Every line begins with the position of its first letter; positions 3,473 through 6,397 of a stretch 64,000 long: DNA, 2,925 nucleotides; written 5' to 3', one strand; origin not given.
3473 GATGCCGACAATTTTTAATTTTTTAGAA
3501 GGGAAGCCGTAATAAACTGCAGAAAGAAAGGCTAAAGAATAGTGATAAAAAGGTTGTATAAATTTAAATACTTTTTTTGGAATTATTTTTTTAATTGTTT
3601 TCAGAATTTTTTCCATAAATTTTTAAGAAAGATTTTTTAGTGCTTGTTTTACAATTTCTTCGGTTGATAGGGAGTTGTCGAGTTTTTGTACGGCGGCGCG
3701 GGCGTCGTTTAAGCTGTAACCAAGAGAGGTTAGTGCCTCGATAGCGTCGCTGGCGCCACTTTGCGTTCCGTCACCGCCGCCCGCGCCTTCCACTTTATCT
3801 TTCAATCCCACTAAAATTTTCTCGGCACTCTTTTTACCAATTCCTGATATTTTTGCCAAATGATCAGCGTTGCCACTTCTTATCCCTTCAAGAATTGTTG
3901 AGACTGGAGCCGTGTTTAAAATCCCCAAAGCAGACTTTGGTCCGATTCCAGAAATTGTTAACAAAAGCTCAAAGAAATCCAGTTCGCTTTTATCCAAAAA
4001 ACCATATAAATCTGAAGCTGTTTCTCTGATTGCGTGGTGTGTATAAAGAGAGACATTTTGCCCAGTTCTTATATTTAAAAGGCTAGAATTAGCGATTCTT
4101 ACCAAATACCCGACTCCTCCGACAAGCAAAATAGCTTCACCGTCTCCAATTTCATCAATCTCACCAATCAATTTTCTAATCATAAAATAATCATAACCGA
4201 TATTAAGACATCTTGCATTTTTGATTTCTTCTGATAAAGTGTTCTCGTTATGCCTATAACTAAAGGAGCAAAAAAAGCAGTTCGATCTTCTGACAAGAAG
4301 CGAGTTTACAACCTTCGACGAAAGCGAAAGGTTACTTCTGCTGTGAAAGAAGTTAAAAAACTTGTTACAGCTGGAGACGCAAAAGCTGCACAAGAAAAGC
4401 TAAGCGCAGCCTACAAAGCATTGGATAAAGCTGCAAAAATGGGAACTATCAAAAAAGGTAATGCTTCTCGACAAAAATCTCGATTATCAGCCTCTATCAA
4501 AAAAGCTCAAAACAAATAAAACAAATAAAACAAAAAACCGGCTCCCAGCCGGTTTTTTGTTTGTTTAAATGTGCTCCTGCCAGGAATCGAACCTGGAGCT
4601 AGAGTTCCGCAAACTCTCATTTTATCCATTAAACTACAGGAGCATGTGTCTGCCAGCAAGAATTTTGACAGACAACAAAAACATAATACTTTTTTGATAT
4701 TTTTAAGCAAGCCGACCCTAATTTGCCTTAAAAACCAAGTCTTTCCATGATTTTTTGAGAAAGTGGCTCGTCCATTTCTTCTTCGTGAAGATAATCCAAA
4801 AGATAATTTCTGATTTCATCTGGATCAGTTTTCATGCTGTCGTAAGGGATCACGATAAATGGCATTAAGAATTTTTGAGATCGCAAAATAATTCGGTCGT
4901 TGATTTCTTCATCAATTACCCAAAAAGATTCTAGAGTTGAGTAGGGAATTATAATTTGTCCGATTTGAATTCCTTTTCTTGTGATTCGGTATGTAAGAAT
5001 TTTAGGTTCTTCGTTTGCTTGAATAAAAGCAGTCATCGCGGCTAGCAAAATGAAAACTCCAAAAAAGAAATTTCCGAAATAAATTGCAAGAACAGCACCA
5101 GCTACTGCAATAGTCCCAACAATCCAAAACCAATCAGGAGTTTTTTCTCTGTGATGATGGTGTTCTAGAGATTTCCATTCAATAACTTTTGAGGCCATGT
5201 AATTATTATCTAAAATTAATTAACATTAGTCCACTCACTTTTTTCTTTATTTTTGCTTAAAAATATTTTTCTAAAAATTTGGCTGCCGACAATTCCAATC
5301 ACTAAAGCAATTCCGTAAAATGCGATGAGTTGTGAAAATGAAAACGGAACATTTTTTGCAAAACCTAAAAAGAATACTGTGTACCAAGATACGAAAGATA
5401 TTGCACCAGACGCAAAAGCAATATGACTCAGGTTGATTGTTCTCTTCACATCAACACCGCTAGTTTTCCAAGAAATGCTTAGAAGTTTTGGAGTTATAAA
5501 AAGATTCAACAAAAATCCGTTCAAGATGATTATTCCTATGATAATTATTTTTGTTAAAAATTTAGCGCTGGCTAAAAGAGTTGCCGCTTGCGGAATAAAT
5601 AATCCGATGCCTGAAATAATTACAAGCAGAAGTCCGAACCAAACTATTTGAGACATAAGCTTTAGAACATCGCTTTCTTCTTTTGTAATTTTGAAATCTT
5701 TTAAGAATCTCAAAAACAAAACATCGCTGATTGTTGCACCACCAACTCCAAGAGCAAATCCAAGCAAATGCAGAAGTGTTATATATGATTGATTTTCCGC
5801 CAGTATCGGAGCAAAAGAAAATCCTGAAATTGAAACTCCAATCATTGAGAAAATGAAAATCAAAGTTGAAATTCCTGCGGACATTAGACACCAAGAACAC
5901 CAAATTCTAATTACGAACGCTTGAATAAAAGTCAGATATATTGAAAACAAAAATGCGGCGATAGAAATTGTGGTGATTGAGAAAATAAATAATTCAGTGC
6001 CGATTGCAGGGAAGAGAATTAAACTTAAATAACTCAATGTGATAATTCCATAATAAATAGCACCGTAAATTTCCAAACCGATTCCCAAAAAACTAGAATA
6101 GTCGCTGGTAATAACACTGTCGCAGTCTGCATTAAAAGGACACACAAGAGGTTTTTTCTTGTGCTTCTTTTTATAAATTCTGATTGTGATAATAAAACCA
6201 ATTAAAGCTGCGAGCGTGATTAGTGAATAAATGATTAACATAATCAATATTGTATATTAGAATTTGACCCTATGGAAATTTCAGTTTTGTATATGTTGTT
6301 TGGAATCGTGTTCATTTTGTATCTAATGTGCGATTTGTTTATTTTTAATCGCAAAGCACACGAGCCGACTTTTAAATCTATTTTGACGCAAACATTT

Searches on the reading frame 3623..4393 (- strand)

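Call 54: search_protein_families(library=pfam, proteins=[window:3623-4393:-], max_evalue=0.001)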
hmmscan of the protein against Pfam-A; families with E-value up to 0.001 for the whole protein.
window:3623-4393:- (256 aa): 5 families
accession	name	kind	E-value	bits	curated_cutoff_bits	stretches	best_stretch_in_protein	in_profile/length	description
PF01330.27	RuvA_N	-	3.1e-16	59.7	23.6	1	71-131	1-61/61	RuvA N terminal domain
PF14520.12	HHH_5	-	3.5e-15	56.7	27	1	141-199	1-57/57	Helix-hairpin-helix domain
PF07499.19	RuvA_C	-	1.3e-12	48.4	24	1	215-256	4-47/47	RuvA, C-terminal domain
PF00633.29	HHH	-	1.4e-06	28.3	24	0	169-194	3-28/30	Helix-hairpin-helix motif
PF21176.3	RecR_HhH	-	0.00025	21.2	27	0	177-193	6-22/45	RecR, helix-hairpin-helix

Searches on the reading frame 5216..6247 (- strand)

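Call 4: search_protein_families(library=pfam, proteins=[window:5216-6247:-], max_evalue=0.01)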
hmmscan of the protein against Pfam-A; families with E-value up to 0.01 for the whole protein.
window:5216-6247:- (343 aa): 1 family
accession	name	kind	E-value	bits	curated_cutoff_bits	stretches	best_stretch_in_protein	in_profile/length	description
PF07884.19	VKOR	-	2.3e-20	73.5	27.5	1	9-134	2-133/134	Vitamin K epoxide reductase family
